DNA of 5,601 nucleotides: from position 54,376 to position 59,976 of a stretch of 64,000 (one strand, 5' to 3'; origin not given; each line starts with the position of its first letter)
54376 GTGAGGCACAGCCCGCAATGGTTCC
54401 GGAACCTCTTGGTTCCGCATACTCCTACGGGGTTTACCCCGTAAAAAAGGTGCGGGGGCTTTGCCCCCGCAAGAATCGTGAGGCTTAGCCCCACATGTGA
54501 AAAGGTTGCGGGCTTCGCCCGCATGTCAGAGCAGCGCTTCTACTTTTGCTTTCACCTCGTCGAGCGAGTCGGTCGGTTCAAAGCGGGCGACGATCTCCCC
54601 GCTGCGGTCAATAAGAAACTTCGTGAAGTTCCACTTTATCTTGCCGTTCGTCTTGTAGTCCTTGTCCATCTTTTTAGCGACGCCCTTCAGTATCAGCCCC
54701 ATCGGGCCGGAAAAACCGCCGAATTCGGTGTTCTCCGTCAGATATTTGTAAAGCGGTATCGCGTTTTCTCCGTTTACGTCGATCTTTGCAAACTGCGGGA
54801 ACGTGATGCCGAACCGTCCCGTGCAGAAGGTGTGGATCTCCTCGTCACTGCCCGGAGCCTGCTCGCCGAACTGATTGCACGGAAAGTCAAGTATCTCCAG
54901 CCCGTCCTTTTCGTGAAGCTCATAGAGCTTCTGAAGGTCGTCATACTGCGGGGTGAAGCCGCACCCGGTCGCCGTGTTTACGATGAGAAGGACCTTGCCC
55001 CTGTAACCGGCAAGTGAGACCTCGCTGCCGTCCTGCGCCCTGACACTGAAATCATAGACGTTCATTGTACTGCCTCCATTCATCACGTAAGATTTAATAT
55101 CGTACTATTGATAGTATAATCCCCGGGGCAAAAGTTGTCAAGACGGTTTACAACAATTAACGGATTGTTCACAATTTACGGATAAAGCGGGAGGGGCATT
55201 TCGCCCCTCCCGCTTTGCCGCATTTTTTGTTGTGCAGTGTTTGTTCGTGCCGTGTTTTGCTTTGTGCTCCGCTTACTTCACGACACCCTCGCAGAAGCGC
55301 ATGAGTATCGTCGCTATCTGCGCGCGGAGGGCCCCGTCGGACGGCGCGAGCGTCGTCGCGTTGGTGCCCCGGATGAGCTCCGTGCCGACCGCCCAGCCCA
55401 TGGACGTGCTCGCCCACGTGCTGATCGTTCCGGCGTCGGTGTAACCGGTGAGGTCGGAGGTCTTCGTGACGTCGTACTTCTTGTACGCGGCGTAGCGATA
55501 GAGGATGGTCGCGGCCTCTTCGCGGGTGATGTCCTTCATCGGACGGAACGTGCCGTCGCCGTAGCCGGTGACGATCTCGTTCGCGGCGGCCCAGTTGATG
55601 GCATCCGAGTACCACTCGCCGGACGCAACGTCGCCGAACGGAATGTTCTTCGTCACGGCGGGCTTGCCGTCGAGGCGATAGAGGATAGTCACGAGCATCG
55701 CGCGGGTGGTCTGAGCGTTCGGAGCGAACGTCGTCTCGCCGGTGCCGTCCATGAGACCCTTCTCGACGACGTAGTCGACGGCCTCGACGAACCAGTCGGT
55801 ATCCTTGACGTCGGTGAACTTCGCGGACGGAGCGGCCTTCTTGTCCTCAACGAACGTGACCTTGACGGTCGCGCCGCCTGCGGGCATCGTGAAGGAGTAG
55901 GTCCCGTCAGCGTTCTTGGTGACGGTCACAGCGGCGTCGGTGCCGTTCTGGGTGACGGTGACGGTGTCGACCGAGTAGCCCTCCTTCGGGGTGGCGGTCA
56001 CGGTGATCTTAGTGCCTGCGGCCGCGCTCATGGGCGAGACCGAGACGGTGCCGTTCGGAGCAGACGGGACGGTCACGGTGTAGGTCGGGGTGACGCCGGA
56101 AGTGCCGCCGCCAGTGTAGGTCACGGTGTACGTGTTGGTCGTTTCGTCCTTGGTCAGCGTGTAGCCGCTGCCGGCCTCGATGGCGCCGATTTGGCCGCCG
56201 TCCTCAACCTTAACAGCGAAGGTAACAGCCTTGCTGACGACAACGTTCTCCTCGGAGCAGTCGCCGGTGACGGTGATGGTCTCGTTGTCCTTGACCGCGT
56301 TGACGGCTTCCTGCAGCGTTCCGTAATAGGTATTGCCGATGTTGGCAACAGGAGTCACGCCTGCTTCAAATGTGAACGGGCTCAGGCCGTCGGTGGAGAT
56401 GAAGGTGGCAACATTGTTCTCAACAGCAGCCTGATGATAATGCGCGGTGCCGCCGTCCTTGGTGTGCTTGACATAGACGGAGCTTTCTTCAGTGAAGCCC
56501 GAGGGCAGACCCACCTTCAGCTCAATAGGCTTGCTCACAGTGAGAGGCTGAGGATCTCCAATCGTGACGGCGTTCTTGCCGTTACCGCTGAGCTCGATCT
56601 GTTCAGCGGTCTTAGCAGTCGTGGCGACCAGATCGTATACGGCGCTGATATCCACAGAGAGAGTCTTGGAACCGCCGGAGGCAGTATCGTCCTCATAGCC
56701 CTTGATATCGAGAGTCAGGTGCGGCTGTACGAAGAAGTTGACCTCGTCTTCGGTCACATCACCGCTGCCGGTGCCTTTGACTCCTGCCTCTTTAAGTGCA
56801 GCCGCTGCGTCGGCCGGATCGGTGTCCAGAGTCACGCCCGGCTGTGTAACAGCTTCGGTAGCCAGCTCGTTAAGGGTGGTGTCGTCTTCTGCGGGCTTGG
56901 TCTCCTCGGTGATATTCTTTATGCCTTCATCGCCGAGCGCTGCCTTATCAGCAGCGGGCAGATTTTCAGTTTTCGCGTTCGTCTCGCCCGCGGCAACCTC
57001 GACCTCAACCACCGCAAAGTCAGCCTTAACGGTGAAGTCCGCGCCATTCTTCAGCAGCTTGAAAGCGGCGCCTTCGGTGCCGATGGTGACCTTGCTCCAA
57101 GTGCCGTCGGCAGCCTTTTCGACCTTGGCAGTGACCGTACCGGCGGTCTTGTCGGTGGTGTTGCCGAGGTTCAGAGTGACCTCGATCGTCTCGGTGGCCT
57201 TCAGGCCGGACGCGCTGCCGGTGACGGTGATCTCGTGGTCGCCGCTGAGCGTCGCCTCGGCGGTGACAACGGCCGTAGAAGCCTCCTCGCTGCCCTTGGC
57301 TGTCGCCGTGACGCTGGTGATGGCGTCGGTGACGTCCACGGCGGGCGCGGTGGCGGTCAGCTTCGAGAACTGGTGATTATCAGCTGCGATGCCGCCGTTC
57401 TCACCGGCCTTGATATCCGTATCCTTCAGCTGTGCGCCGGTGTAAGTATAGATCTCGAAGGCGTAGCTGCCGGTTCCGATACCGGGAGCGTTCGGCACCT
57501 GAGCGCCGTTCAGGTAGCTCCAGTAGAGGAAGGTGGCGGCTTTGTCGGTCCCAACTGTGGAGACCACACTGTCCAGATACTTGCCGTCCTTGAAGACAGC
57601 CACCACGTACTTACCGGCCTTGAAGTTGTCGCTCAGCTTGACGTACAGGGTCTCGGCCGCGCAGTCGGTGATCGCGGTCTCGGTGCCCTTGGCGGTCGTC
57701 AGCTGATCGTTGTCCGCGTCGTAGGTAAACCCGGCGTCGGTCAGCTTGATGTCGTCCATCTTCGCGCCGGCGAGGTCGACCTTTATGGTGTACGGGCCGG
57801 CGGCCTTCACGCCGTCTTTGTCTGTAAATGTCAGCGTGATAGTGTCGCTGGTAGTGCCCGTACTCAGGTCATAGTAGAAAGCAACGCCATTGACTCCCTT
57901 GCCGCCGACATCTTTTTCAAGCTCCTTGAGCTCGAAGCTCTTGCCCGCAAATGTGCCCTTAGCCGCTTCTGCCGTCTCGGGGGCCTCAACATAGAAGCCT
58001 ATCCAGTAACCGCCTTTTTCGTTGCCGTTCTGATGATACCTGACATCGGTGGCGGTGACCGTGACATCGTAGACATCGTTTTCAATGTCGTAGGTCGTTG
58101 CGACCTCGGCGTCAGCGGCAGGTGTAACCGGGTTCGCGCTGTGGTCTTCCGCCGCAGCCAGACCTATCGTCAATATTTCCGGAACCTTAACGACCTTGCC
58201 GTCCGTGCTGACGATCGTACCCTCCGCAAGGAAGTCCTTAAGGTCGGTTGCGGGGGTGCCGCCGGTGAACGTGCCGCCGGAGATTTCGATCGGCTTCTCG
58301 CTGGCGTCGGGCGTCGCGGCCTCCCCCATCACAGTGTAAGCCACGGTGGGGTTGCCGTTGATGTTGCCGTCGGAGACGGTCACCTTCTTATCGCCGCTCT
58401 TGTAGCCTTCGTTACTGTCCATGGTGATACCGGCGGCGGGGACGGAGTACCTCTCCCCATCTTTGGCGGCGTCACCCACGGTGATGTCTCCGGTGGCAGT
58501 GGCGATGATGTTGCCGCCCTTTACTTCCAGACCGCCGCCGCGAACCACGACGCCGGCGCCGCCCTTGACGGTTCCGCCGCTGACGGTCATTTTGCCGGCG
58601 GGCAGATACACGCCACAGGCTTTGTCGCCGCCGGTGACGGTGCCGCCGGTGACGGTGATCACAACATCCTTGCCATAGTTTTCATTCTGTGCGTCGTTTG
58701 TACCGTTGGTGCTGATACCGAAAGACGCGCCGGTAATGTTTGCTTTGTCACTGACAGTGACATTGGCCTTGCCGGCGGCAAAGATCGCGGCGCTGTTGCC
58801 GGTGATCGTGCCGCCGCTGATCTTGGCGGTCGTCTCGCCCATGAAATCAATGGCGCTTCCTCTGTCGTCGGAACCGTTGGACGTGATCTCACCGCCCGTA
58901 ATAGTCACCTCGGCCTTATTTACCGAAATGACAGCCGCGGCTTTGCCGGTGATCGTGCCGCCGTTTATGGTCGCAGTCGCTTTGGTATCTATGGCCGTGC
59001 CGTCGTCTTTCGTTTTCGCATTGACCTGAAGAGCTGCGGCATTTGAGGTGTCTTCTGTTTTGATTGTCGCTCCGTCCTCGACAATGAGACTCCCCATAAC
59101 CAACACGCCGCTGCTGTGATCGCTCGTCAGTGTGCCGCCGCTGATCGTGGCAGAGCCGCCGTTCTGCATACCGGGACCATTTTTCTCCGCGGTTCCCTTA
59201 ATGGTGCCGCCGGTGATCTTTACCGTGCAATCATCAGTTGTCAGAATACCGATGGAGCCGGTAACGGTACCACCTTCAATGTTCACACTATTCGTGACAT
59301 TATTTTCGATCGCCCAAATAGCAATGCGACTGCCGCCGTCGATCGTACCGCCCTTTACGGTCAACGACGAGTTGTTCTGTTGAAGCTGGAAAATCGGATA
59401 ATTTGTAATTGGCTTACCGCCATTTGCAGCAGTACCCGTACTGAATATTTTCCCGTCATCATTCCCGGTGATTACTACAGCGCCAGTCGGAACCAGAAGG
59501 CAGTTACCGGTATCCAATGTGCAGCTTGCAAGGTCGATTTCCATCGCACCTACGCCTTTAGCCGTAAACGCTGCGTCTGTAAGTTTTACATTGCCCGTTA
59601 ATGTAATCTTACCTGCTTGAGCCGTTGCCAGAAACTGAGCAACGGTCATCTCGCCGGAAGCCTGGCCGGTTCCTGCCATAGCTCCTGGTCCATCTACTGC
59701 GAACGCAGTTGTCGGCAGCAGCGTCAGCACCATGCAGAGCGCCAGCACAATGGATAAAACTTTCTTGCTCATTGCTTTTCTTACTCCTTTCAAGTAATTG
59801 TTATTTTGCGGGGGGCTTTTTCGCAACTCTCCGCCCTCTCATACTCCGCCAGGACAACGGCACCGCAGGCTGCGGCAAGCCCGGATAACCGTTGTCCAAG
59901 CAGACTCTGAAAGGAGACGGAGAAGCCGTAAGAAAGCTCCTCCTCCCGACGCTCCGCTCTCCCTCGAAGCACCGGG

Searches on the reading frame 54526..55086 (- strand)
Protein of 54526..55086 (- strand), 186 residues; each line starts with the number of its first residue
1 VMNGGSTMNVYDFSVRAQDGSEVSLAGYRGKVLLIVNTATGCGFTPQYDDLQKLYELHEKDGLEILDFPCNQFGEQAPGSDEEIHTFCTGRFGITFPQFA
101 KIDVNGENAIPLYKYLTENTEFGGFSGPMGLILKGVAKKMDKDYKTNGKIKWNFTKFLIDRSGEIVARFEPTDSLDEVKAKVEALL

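Call 15: search_protein_families(library=pfam, proteins=[window:54526-55086:-])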
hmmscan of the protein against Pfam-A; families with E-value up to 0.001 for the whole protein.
window:54526-55086:- (186 aa): 3 families
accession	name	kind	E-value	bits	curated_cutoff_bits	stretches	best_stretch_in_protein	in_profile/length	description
PF00255.25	GSHPx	-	2e-39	133.9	27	1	10-116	1-107/108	Glutathione peroxidase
PF00578.27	AhpC-TSA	-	2.5e-05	24.7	26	1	11-68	6-65/124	AhpC/TSA family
PF08534.16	Redoxin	-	4.3e-05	23.8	26.6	0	12-64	8-64/148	Redoxin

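Call 66: find_encoding_contigs(protein=window:54526-55086:-, flank=6000, max_places=10)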
Protein window:54526-55086:- (186 aa): no gene with exactly this product is on record in the collection.

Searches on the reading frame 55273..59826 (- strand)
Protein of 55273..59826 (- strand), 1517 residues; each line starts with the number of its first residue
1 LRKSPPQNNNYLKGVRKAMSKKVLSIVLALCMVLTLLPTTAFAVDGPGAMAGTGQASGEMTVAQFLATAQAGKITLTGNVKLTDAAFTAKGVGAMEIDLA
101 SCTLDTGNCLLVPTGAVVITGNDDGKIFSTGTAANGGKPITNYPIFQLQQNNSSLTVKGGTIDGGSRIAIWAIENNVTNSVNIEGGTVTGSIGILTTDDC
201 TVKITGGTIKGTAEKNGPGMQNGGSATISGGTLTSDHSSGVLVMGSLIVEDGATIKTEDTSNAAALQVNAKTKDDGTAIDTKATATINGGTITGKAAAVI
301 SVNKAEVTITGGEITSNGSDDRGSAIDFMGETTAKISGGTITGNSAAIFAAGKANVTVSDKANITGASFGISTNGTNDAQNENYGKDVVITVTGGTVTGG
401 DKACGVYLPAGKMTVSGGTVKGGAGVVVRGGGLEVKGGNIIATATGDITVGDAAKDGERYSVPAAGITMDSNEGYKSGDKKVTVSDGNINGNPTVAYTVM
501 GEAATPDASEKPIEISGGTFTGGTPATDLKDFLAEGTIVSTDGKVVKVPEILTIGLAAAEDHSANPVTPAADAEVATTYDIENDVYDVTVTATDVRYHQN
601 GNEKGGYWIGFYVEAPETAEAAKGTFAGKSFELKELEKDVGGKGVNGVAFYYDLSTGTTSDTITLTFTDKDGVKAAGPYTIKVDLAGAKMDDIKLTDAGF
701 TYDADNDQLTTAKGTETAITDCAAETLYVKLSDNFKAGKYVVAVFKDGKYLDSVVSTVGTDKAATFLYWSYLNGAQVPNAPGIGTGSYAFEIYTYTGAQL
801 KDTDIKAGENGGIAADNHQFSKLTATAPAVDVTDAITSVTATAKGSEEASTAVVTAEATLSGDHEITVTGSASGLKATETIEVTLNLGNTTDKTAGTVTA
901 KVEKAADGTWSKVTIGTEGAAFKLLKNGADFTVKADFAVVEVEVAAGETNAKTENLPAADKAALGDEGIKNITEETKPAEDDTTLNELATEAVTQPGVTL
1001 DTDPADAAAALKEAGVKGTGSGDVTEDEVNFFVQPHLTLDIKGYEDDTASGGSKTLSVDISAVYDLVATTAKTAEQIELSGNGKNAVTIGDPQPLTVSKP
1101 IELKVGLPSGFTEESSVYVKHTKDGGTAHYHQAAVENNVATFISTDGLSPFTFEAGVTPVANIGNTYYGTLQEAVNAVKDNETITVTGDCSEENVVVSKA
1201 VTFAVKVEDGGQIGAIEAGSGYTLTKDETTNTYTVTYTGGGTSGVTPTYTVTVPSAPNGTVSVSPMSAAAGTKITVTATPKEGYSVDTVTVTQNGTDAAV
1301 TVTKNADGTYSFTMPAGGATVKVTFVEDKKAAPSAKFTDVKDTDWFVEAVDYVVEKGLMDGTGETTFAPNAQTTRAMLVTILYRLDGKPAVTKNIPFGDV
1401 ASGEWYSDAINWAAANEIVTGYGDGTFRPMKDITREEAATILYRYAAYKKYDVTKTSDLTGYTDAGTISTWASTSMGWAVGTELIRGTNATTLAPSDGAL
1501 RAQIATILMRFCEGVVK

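Call 15: search_protein_families(library=pfam, proteins=[window:55273-59826:-])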
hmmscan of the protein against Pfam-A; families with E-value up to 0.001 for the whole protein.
window:55273-59826:- (1517 aa): 2 families
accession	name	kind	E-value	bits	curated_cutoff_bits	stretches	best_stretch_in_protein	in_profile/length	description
PF00395.25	SLH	-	2.2e-30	104.8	20.8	2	1396-1439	1-44/44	S-layer homology domain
PF18998.6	Flg_new_2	-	2.2e-10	40.8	23.6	1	1249-1327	1-71/73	Divergent InlB B-repeat domain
